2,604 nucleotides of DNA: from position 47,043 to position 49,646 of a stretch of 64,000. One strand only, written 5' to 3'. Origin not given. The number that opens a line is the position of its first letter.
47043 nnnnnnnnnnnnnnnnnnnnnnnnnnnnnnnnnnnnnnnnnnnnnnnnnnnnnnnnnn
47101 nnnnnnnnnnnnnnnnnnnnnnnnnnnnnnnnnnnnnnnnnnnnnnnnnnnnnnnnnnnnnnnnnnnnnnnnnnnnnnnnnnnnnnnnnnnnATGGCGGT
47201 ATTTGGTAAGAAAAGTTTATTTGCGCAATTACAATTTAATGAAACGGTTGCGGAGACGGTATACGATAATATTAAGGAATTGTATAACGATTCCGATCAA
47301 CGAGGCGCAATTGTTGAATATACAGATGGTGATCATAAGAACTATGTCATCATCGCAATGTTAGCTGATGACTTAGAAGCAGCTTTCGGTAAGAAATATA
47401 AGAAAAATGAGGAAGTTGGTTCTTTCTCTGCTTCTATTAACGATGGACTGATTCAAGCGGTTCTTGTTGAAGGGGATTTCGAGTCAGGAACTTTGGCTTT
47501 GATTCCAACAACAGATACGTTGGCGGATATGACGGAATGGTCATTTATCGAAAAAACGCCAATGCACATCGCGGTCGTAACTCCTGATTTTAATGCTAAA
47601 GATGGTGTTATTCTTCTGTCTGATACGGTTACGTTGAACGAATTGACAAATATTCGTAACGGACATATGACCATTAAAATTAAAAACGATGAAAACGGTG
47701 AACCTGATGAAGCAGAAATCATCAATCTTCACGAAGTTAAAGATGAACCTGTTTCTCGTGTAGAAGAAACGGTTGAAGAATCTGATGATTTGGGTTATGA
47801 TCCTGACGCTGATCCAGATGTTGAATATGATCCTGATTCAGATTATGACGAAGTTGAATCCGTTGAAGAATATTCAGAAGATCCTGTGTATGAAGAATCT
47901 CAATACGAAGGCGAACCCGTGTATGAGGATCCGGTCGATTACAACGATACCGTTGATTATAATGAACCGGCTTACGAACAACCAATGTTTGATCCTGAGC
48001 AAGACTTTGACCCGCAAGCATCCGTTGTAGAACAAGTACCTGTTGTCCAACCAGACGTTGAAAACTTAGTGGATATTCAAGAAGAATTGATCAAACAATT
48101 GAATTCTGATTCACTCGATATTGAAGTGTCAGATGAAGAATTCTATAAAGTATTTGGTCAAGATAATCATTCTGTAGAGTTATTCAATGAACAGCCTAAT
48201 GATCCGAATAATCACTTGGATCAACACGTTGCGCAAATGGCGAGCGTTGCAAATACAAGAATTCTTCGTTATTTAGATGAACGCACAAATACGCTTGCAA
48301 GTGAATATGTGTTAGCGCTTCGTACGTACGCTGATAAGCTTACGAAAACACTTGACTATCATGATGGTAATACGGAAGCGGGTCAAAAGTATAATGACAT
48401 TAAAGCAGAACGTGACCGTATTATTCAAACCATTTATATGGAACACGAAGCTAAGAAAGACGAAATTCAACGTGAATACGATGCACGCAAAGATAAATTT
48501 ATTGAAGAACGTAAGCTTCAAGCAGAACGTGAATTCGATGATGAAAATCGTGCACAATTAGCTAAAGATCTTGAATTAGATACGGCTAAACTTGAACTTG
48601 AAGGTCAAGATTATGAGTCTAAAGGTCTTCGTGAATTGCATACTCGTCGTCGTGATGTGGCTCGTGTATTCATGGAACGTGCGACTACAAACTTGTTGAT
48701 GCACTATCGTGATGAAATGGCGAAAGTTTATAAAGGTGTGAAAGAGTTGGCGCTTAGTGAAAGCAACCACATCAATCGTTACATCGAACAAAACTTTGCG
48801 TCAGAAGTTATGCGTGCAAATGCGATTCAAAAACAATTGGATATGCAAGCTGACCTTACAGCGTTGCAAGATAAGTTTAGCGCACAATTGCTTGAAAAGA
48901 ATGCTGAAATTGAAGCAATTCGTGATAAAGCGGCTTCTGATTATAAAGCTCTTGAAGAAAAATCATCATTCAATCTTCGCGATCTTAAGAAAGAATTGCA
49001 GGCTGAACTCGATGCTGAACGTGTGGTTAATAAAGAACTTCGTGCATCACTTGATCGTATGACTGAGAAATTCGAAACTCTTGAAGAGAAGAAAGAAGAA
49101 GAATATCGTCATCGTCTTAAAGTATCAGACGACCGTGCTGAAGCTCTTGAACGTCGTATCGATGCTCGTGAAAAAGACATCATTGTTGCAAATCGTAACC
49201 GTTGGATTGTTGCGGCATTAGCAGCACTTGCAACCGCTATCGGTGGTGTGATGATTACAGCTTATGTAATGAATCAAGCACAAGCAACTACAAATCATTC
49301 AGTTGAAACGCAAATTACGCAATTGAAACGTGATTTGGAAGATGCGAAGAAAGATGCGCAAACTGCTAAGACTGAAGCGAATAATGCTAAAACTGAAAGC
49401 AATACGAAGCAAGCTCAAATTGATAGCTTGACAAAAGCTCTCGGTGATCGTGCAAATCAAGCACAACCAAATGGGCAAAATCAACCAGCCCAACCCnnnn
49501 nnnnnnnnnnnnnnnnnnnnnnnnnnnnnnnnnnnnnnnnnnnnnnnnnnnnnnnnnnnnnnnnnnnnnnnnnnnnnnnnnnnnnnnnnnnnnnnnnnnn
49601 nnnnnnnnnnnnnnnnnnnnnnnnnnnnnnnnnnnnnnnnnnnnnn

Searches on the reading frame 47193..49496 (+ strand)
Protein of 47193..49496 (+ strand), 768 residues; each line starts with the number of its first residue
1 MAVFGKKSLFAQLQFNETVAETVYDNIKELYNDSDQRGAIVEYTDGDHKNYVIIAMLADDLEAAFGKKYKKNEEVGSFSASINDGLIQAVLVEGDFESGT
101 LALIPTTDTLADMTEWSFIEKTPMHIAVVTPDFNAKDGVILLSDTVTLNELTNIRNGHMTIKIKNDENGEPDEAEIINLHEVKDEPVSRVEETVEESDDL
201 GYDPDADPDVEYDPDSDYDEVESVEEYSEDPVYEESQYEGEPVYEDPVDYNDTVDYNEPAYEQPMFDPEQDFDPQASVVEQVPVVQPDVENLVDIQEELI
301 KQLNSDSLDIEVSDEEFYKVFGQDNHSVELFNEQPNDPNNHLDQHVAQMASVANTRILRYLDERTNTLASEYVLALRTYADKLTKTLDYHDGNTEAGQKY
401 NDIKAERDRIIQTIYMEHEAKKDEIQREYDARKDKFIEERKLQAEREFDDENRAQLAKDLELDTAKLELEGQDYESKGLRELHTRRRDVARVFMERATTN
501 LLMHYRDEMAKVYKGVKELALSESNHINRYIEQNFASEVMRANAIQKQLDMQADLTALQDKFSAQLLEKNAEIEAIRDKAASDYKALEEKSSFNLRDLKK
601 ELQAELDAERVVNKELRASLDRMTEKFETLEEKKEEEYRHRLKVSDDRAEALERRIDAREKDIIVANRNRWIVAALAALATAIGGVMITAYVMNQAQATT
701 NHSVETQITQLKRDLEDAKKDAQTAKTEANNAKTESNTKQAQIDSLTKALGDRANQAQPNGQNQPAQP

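Call 10: search_protein_families(library=pfam, proteins=[window:47193-49496:+], max_evalue=0.01)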
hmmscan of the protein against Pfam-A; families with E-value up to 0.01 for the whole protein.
window:47193-49496:+ (768 aa): 1 family
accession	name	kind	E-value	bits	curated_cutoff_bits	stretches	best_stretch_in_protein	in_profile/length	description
PF10473.14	CENP-F_leu_zip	-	0.0032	18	34.5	1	700-750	18-68/140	Leucine-rich repeats of kinetochore protein Cenp-F/LEK1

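Call 19: search_protein_families(library=ncbifam, proteins=[window:47193-49496:+], max_evalue=0.1)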
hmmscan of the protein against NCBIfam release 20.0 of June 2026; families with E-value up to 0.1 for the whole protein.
window:47193-49496:+ (768 aa): 3 families
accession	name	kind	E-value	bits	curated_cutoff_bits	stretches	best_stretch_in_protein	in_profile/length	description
NF052375.1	antisigma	equivalog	0.025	14.6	100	1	601-723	17-129/217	anti-sigma factor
NF051431.1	Rv0361_Cterm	subfamily_domain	0.028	14.6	37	1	668-743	2-78/140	Rv0361 family membrane protein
NF046094.1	SSU0593_fam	subfamily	0.1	13.5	80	0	675-747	18-88/109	SSU0592/SSU0593 family protein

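Call 85: search_solved_structures(query=window:47193-49496:+, max_evalue=1)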
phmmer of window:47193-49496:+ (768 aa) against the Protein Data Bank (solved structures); distinct sequences matched with E-value up to 1: 3.
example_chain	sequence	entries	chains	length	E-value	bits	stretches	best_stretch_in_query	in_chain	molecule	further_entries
6u19_A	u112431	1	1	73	0.089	14.7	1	248-307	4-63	26S proteasome non-ATPase regulatory subunit 4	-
9v10_K1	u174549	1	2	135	0.52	12.1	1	165-206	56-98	Cilia- and flagella-associated protein 144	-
8iyj_K1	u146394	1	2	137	0.54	12.1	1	165-206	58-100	Family with sequence similarity 183, member B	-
